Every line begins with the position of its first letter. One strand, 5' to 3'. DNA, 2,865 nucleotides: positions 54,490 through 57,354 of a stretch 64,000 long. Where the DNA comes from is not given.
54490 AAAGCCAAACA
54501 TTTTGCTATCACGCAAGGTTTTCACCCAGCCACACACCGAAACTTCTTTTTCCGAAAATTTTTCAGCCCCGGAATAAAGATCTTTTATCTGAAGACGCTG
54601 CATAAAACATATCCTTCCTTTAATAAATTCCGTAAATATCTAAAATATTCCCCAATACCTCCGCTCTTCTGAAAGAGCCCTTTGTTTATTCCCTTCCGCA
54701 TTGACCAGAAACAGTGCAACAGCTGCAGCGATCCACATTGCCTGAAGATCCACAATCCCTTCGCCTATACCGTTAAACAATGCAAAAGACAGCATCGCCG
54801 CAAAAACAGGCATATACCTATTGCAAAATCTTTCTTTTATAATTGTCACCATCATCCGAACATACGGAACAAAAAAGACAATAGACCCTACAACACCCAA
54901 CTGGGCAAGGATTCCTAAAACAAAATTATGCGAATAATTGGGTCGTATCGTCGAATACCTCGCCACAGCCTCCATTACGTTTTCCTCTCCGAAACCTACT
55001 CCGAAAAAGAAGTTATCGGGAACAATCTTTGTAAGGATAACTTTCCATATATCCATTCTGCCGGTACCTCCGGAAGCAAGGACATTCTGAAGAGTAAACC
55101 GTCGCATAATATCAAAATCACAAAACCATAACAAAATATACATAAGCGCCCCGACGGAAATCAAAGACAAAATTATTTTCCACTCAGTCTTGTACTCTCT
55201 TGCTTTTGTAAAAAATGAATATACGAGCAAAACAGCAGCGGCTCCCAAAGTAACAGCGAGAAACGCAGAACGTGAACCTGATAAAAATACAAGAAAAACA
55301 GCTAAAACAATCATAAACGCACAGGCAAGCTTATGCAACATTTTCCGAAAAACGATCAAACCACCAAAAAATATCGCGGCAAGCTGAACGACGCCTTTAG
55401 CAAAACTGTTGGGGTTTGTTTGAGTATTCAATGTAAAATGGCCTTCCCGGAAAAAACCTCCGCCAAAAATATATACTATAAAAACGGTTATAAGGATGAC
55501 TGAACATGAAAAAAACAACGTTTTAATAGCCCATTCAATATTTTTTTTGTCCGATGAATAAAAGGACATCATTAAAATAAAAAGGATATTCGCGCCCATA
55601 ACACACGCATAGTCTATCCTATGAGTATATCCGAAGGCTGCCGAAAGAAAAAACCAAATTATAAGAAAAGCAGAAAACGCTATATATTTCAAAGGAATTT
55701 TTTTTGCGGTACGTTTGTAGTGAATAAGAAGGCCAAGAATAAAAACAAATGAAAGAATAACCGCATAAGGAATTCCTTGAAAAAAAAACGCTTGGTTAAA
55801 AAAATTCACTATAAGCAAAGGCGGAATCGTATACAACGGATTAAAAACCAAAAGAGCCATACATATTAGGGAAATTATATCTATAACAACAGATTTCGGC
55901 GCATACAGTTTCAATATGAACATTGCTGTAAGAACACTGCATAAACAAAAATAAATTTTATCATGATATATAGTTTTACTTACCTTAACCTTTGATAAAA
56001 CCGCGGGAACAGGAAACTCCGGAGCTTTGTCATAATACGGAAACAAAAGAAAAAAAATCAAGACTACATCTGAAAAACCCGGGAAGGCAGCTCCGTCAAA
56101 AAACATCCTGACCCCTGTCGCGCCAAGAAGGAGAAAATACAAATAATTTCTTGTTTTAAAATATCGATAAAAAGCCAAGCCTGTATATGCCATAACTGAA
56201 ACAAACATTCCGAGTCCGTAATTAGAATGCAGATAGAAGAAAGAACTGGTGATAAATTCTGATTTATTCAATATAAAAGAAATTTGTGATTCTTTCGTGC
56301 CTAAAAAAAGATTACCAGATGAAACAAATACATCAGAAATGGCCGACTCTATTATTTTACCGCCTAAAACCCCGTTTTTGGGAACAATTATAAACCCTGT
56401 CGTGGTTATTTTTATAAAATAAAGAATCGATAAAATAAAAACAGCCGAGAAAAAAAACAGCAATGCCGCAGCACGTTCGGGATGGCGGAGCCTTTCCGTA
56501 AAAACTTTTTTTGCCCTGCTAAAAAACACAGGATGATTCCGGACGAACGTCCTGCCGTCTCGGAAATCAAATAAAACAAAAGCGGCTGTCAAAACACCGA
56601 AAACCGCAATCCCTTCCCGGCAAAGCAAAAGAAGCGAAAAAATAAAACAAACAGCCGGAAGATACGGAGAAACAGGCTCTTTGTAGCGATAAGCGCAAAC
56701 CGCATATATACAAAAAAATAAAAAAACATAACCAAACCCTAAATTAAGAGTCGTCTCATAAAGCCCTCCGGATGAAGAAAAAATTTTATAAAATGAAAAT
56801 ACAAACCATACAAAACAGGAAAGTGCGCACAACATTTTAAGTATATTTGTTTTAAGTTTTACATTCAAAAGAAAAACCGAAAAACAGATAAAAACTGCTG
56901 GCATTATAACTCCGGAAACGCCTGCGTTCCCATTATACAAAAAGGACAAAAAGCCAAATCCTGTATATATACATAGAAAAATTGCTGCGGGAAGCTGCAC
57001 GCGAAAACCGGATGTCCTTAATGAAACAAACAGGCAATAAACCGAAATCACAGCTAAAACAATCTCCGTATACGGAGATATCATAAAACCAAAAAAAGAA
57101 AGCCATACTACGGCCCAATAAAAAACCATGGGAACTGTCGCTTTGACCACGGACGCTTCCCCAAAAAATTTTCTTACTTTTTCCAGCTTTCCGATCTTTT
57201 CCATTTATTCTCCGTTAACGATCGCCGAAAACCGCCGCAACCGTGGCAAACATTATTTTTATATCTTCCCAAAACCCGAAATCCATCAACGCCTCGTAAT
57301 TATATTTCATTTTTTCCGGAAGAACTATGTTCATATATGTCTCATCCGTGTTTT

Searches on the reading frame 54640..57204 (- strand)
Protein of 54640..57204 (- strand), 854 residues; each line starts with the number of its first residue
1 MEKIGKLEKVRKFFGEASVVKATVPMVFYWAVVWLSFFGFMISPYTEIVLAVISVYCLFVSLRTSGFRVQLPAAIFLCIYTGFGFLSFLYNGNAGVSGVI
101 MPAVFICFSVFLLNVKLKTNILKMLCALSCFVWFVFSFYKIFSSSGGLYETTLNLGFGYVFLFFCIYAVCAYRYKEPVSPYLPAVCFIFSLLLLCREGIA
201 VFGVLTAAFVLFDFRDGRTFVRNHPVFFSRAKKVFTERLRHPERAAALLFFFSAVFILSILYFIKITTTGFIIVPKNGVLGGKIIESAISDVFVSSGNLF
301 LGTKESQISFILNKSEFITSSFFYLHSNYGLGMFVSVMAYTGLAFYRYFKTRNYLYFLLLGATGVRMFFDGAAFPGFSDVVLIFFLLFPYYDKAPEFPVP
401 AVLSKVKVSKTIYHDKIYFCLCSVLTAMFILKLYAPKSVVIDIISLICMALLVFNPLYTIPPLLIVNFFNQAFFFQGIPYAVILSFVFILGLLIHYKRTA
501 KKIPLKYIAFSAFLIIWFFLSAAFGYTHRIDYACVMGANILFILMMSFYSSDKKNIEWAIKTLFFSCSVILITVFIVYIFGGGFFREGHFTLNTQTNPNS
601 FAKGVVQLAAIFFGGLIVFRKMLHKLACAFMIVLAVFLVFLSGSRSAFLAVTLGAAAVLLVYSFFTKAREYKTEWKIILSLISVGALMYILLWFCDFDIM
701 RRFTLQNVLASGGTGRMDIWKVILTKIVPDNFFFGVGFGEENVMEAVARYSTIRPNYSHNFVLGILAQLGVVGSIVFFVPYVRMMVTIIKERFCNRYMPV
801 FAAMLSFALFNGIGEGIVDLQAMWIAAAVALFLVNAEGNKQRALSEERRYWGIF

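Call 29: find_encoding_contigs(protein=window:54640-57204:-, flank=10000, max_places=6)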
Protein window:54640-57204:- (854 aa): 6 contigs read that carry it; 6 places shown.
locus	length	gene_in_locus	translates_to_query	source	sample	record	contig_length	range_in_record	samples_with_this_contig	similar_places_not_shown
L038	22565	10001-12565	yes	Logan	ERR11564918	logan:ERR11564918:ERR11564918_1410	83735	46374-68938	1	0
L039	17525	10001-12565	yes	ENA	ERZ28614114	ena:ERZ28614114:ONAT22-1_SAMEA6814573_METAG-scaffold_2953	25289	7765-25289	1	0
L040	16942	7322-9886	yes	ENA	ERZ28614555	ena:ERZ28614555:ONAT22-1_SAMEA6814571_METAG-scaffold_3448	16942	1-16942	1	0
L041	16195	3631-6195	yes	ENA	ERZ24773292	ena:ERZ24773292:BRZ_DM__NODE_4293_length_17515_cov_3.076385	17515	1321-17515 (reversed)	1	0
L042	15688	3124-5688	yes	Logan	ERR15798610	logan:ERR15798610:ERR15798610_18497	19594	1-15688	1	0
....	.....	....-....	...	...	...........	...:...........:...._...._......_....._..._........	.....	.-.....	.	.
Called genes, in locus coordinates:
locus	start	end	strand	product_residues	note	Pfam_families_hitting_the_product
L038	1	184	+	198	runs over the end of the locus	PF11667:DUF3267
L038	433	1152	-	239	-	-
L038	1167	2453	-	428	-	PF02403:Seryl_tRNA_N, PF00587:tRNA-synt_2b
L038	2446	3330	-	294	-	PF02195:ParB_N, PF17762:HTH_ParB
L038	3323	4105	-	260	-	PF00142:Fer4_NifH, PF01656:CbiA, PF02374:ArsA_ATPase (faint), PF06564:CBP_BcsQ (weak), PF07015:VirC1 (weak), PF09140:MipZ (faint), PF10609:ParA, PF13614:AAA_31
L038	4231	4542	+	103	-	-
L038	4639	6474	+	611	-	PF02838:Glyco_hydro_20b, PF00728:Glyco_hydro_20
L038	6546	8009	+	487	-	-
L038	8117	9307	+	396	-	PF00155:Aminotran_1_2 (faint), PF01041:DegT_DnrJ_EryC1, PF01053:Cys_Met_Meta_PP (weak)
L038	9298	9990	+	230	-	PF02397:Bac_transf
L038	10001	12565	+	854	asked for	PF04932:Wzy_C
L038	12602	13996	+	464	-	PF01336:tRNA_anti-codon, PF00152:tRNA-synt_2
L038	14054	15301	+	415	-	PF12897:Asp_aminotransf, PF00155:Aminotran_1_2 (weak)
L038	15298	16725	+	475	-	PF00206:Lyase_1, PF10397:ADSL_C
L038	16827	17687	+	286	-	PF02673:BacA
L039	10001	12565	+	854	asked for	PF04932:Wzy_C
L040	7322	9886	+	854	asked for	PF04932:Wzy_C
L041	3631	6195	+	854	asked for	PF04932:Wzy_C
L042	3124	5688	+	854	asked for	PF04932:Wzy_C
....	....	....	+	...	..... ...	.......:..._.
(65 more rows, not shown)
